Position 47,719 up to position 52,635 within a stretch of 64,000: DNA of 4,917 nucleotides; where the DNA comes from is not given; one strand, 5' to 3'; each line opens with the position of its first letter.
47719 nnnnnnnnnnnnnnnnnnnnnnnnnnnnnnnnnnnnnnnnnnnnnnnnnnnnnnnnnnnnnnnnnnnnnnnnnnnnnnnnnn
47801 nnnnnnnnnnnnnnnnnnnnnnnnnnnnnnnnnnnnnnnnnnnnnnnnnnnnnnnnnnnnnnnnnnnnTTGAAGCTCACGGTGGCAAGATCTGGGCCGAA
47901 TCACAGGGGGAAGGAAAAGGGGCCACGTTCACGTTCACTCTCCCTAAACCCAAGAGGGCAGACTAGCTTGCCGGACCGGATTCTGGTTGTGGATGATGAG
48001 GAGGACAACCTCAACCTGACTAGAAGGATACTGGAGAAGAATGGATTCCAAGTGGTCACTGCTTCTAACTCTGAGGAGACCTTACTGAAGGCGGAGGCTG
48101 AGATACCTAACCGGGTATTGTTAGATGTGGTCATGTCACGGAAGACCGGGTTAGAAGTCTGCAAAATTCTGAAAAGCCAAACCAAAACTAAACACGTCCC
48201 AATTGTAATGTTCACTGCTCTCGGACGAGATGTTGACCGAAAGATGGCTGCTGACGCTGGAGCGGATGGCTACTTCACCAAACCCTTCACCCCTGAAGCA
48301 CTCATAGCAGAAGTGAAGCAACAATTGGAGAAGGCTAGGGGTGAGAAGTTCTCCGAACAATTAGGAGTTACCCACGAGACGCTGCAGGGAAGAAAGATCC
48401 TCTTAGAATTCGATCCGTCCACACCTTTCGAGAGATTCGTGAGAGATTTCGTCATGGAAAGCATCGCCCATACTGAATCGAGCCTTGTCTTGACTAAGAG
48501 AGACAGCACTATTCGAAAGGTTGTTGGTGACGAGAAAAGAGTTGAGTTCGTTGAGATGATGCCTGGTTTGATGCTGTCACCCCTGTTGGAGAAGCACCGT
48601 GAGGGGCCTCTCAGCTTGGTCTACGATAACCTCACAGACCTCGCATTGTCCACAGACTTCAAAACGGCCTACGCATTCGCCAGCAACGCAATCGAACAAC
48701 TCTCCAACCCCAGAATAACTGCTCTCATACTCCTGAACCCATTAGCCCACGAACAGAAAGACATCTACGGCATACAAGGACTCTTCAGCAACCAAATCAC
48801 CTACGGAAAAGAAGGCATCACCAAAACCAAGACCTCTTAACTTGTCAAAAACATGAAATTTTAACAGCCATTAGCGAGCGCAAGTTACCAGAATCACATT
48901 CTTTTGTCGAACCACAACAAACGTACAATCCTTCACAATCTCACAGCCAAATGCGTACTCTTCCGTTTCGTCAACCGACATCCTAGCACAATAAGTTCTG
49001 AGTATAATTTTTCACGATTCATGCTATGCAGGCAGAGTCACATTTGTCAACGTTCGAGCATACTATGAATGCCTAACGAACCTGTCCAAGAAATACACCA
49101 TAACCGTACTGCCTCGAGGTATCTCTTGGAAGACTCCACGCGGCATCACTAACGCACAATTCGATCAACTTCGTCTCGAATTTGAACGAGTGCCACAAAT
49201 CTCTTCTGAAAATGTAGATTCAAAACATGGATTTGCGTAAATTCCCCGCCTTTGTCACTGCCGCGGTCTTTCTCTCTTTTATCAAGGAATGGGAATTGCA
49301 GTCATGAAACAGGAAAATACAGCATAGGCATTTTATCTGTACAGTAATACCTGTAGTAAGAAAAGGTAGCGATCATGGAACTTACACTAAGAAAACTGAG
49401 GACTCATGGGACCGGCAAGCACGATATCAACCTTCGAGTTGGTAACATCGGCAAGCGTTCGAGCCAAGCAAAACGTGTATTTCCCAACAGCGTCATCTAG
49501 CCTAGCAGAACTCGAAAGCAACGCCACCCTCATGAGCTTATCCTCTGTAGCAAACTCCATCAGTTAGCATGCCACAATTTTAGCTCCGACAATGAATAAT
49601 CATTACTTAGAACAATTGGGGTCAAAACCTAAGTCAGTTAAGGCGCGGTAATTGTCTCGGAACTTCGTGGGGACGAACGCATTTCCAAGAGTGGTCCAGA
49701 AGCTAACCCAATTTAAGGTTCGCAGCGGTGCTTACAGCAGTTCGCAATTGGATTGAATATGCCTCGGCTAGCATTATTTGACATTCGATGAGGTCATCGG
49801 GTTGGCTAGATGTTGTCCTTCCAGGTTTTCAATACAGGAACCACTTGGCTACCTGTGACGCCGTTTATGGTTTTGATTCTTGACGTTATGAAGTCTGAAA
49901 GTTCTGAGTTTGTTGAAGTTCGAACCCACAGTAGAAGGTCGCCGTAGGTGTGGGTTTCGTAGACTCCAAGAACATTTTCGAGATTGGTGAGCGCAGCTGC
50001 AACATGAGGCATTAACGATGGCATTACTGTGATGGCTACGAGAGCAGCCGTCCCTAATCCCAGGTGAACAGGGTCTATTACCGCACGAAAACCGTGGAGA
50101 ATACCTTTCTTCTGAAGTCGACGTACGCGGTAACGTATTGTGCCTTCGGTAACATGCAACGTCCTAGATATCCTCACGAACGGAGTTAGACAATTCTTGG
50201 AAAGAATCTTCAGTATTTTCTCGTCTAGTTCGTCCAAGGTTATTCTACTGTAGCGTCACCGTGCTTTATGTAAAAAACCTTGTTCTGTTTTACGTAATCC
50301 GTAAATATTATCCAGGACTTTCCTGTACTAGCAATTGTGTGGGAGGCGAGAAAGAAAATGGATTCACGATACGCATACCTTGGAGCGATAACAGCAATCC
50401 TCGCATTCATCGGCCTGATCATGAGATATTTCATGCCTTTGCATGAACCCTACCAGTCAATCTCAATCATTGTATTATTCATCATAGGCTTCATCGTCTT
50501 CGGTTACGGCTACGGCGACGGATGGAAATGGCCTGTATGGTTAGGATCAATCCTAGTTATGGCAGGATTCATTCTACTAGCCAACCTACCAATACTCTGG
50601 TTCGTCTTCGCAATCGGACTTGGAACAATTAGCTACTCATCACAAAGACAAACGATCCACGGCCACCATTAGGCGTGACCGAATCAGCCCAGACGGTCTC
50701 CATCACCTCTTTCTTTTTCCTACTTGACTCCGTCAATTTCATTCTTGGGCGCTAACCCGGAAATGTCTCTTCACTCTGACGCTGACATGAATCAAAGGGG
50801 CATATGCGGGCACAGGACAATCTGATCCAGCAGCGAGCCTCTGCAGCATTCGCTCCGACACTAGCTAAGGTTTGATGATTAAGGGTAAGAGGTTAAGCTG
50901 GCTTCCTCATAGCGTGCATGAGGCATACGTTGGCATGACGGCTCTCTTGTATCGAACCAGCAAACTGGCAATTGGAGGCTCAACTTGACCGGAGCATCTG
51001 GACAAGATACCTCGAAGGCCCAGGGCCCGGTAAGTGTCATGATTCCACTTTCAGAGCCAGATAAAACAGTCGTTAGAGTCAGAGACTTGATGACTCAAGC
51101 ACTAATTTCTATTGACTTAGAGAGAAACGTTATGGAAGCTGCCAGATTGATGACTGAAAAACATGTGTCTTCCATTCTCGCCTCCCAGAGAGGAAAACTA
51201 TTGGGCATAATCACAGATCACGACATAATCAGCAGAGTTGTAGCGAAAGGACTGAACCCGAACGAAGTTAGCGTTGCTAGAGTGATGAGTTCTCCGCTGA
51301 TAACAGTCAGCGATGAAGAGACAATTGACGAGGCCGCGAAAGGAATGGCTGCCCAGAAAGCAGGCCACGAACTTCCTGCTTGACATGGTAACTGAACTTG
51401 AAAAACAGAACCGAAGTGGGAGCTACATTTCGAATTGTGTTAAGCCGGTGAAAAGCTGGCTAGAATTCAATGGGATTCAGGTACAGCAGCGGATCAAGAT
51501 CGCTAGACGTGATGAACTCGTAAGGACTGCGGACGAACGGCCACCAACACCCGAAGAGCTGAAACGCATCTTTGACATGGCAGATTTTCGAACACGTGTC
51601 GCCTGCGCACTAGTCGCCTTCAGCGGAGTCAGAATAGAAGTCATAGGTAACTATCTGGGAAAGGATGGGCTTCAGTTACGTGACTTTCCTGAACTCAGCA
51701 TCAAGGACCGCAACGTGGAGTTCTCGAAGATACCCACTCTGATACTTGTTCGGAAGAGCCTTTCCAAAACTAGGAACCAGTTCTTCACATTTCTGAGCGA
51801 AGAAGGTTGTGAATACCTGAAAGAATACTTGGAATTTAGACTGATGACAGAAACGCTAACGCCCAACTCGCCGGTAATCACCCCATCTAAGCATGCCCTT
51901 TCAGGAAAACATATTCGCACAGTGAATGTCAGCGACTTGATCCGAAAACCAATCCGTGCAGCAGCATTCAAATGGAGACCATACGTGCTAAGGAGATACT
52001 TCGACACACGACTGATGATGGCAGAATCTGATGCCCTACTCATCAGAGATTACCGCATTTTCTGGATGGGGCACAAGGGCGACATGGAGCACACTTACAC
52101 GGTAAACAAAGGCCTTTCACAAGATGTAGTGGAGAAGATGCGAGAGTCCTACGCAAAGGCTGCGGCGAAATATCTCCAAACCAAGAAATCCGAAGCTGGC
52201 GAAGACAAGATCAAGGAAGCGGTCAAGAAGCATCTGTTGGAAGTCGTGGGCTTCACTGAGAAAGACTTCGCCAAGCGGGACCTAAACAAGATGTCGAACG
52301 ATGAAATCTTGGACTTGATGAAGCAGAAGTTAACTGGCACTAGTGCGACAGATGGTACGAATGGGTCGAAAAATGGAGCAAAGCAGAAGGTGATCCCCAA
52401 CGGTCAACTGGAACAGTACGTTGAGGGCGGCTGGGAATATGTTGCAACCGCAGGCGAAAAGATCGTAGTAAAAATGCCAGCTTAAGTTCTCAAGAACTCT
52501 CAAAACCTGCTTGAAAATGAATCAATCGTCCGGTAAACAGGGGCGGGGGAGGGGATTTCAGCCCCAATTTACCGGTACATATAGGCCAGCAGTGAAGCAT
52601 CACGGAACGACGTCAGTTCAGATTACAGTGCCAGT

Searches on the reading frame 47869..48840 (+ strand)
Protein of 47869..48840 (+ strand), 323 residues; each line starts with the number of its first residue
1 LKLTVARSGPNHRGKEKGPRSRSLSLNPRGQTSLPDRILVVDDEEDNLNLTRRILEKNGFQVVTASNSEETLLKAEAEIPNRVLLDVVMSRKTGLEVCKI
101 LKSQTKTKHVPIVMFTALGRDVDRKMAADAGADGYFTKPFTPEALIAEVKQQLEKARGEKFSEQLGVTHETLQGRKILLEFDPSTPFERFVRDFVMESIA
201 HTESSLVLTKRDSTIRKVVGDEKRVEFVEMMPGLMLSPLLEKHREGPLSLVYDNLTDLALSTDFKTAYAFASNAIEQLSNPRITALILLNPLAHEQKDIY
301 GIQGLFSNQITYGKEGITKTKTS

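Call 69: search_protein_families(library=pfam, proteins=[window:47869-48840:+], max_evalue=0.001)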
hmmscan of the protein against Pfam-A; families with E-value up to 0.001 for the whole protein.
window:47869-48840:+ (323 aa): 1 family
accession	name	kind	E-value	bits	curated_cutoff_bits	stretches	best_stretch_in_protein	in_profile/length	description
PF00072.30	Response_reg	-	6e-25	88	30.2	1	38-149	1-110/111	Response regulator receiver domain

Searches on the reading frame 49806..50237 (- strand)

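Call 69: search_protein_families(library=pfam, proteins=[window:49806-50237:-], max_evalue=0.001)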
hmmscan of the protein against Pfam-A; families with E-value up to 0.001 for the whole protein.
window:49806-50237:- (143 aa): 4 families
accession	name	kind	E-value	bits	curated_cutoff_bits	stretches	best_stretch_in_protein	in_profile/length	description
PF13404.12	HTH_AsnC-type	-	2.4e-12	46.9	27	1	1-42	1-42/42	AsnC-type helix-turn-helix domain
PF13412.12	HTH_24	-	2.4e-11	43.5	21.9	1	1-47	1-47/48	Winged helix-turn-helix DNA-binding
PF01037.27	AsnC_trans_reg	-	5.3e-09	36.3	25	1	68-138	2-73/73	Lrp/AsnC ligand binding domain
PF22482.2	AsnC_trans_reg_3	-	9e-07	29.4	24.4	1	75-141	23-88/95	PF0864 C-terminal dimeric alpha+beta barrel domain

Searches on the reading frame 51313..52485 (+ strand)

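Call 69: search_protein_families(library=pfam, proteins=[window:51313-52485:+], max_evalue=0.001)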
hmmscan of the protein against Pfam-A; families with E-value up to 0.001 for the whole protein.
window:51313-52485:+ (390 aa): 1 family
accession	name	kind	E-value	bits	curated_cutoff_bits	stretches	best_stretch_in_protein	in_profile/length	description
PF00589.27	Phage_integrase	-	0.00019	21.7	27.1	1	119-247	35-153/172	Phage integrase family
